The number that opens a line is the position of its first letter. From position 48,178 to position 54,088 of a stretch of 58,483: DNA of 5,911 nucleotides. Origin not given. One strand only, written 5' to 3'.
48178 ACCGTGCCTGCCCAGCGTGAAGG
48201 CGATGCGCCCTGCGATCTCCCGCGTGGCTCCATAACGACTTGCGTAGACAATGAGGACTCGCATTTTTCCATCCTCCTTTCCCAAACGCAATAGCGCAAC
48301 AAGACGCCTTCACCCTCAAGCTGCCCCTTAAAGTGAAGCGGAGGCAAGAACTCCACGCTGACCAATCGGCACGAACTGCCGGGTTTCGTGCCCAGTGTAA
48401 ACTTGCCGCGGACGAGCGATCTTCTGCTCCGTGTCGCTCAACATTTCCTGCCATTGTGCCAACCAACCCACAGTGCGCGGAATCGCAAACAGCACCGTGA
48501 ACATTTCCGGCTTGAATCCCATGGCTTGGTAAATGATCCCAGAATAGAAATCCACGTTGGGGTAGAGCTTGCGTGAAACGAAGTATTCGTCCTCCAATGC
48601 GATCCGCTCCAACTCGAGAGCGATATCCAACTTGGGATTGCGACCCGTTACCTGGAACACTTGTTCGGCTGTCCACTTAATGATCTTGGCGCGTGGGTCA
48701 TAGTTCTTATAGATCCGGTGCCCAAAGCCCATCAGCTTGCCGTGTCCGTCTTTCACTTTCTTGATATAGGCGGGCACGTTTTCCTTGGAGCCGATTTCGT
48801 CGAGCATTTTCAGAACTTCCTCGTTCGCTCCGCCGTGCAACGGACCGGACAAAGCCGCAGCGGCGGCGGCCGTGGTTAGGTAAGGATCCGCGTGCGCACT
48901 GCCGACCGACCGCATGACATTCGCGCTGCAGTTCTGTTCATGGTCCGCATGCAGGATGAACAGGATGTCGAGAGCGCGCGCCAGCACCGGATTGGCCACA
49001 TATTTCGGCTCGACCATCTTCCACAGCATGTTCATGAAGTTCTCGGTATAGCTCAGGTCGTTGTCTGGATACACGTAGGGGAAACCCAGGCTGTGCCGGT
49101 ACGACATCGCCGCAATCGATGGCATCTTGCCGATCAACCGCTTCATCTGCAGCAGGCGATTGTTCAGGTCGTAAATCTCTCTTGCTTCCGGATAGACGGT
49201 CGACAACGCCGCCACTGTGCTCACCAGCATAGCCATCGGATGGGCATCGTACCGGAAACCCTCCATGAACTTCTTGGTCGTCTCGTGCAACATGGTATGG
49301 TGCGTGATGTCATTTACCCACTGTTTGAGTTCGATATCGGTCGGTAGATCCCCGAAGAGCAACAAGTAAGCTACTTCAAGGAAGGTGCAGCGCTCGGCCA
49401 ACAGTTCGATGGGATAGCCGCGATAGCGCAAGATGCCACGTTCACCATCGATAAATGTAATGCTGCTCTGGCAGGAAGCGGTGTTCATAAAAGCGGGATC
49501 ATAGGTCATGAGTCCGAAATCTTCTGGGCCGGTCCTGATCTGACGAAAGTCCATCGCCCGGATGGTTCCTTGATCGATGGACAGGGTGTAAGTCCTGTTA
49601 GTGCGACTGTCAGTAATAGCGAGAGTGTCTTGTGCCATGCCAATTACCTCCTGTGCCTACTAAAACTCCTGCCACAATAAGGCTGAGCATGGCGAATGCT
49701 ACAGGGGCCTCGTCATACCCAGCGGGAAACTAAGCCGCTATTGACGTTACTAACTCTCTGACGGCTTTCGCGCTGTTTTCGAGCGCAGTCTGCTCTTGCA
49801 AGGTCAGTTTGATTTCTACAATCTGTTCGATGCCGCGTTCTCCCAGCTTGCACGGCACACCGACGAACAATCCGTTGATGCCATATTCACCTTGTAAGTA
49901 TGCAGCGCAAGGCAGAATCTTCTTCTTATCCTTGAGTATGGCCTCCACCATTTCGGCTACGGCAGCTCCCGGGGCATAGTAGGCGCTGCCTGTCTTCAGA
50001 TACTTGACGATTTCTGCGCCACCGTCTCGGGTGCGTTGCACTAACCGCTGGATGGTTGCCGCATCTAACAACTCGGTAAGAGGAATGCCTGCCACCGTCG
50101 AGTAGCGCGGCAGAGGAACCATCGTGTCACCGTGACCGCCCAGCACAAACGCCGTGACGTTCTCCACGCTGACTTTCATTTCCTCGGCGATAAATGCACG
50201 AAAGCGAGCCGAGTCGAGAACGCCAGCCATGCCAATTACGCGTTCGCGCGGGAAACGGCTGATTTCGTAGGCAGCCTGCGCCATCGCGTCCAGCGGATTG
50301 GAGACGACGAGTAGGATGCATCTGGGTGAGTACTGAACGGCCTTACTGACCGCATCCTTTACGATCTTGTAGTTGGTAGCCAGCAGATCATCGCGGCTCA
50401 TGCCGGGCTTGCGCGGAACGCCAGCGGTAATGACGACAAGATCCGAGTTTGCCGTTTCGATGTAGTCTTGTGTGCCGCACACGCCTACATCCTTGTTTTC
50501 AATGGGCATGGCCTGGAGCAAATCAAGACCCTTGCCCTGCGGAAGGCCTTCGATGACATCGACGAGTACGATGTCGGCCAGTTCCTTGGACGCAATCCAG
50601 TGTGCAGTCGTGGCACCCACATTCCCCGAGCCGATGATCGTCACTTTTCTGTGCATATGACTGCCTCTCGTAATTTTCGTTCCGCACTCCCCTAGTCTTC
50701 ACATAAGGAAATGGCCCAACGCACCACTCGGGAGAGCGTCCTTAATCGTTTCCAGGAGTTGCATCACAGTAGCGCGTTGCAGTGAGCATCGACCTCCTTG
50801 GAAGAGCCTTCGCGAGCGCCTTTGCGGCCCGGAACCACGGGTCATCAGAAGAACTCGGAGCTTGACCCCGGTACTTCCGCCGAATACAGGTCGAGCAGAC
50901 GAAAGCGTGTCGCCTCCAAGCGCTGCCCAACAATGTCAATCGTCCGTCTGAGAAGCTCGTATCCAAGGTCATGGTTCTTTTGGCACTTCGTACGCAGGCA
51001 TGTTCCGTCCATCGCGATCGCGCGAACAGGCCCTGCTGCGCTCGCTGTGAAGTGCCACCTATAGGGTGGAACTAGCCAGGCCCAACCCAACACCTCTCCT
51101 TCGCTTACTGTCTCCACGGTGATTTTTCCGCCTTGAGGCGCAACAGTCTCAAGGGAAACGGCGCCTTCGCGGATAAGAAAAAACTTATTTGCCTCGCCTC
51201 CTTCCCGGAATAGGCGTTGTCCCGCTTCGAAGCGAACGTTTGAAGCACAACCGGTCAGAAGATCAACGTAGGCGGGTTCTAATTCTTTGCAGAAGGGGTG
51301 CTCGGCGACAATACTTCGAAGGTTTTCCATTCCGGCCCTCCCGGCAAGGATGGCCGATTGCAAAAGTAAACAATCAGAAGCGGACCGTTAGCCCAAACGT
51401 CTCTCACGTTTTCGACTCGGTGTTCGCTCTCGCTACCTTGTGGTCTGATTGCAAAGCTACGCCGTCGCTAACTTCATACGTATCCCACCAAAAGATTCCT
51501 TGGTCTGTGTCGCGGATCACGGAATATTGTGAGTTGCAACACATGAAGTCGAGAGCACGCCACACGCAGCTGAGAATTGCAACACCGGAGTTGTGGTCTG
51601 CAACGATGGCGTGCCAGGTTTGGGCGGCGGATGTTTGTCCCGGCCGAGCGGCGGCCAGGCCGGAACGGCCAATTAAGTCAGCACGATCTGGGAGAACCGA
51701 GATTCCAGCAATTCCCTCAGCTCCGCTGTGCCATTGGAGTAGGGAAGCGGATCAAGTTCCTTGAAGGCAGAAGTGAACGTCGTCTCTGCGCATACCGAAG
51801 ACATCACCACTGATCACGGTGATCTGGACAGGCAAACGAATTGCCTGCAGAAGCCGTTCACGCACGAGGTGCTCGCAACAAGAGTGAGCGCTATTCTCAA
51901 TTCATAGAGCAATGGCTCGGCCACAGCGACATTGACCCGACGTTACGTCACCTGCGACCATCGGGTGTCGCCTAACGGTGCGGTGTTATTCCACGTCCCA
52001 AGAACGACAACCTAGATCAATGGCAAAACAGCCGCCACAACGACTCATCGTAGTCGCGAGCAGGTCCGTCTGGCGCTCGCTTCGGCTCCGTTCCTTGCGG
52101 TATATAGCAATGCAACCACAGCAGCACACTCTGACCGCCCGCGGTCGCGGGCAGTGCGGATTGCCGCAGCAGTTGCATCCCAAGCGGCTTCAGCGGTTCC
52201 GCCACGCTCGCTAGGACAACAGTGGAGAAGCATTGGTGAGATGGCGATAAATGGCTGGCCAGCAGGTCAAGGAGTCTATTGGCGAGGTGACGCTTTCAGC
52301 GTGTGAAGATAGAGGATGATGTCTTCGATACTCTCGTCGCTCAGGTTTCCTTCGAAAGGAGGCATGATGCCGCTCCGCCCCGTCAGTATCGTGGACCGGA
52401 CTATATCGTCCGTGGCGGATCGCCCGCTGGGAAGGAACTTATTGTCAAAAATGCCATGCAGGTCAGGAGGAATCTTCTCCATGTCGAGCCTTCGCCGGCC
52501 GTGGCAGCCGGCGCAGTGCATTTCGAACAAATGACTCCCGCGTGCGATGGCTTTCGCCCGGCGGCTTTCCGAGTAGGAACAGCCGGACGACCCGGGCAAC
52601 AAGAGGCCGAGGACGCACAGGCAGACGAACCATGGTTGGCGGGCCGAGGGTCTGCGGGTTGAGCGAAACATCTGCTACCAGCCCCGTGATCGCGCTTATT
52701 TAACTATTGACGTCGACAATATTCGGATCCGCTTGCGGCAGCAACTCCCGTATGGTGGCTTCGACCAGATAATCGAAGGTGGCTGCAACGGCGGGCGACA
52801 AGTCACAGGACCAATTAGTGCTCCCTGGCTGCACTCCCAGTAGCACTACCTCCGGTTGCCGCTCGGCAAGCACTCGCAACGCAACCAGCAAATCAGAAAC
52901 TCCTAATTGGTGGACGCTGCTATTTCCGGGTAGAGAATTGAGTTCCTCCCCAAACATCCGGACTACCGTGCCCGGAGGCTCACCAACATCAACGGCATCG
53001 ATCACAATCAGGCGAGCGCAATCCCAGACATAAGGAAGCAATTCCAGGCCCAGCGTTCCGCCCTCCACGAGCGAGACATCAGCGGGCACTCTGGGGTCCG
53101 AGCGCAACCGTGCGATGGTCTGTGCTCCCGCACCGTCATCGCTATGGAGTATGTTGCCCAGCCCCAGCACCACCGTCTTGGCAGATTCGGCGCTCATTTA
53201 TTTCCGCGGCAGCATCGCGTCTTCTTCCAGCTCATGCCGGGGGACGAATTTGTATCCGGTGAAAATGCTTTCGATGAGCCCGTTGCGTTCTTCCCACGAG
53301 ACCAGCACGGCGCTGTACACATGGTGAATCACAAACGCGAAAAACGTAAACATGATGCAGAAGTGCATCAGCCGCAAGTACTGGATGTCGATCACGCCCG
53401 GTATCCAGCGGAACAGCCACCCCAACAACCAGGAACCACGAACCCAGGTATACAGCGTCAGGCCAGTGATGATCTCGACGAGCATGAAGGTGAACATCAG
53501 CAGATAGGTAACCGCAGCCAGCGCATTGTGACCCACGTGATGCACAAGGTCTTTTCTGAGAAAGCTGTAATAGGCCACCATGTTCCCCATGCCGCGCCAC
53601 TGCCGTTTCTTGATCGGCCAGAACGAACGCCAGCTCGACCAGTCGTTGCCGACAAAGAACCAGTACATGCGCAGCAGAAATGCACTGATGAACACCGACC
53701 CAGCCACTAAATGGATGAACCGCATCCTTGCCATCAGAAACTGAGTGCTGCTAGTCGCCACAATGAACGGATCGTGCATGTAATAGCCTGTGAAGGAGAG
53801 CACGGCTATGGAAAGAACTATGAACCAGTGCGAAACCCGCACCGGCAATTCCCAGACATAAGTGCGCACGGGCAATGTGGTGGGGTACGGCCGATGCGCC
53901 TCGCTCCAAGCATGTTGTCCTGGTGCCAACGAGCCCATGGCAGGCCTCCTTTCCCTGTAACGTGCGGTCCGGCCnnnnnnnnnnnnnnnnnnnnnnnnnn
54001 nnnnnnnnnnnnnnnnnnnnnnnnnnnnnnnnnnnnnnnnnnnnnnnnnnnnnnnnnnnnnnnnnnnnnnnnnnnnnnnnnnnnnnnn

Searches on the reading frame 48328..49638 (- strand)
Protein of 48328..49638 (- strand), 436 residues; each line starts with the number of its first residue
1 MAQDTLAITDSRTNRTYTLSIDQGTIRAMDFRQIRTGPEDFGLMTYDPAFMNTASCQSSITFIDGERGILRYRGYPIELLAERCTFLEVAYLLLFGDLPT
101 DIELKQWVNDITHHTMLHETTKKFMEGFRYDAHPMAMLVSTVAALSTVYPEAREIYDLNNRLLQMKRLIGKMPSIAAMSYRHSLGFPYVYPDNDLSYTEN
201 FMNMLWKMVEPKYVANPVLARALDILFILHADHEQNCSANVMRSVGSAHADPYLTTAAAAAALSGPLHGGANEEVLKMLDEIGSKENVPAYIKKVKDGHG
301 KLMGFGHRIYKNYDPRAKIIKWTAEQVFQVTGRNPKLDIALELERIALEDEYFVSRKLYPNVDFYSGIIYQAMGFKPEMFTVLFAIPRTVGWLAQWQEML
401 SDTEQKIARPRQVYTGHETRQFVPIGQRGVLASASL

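Call 96: search_protein_families(library=pfam, proteins=[window:48328-49638:-], max_evalue=0.01)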
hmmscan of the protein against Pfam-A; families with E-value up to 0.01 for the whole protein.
window:48328-49638:- (436 aa): 1 family
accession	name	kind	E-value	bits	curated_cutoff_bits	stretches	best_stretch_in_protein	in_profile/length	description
PF00285.26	Citrate_synt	-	4.9e-136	453.9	27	1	50-411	2-357/357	Citrate synthase, C-terminal domain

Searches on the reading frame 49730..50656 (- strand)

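Call 96: search_protein_families(library=pfam, proteins=[window:49730-50656:-], max_evalue=0.01)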
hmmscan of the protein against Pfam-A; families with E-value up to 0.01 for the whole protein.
window:49730-50656:- (308 aa): 3 families
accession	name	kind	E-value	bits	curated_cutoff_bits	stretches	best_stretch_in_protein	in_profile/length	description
PF00056.29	Ldh_1_N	-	2.1e-40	138.5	27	1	4-142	2-141/141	lactate/malate dehydrogenase, NAD binding domain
PF02866.23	Ldh_1_C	-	7.9e-33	114.3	22.6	1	147-302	3-166/174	lactate/malate dehydrogenase, alpha/beta C-terminal domain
PF03721.20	UDPG_MGDP_dh_N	-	0.0013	18.7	27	1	4-91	2-97/187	UDP-glucose/GDP-mannose dehydrogenase family, NAD binding domain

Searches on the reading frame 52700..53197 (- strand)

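Call 86: search_protein_families(library=ncbifam, proteins=[window:52700-53197:-], max_evalue=0.00001)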
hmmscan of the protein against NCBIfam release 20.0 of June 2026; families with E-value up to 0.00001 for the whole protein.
window:52700-53197:- (165 aa): 7 families
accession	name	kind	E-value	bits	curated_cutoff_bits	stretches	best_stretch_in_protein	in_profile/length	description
TIGR00072.1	hydrog_prot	superfamily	1.8e-36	125.3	47.45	1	9-152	1-145/145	hydrogenase maturation protease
TIGR00140.1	hupD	subfamily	5.9e-32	110.7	151.8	1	9-152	2-147/151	HyaD/HybD family hydrogenase maturation endopeptidase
NF007777.0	PRK10466.1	equivalog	8.8e-28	97.1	190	1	7-151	2-148/164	HyaD/HybD family hydrogenase maturation endopeptidase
NF045519.1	NiFeSe_H2_mat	exception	2.8e-20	72.7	190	1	7-151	2-146/152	NiFeSe hydrogenase maturation protease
NF007616.0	PRK10264.1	equivalog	1.8e-19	70.2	261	1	6-126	4-126/195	hydrogenase 1 maturation protease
TIGR00130.1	frhD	equivalog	7.7e-14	52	134.95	1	6-152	3-151/153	coenzyme F420-reducing hydrogenase, FrhD protein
TIGR00142.1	hycI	equivalog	1.5e-11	44.3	119.1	1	9-149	2-139/146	hydrogenase maturation peptidase HycI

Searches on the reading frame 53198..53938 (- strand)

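Call 86: search_protein_families(library=ncbifam, proteins=[window:53198-53938:-], max_evalue=0.00001)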
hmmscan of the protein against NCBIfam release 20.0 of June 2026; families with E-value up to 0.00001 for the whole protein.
window:53198-53938:- (246 aa): 2 families
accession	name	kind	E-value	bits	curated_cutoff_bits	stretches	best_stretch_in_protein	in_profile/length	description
TIGR02125.1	CytB-hydogenase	equivalog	2.8e-42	144.6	121.5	1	27-232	1-210/212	Ni/Fe-hydrogenase, b-type cytochrome subunit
NF007551.0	PRK10171.1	equivalog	1.2e-22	80.7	442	1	24-230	9-222/235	Ni/Fe-hydrogenase b-type cytochrome subunit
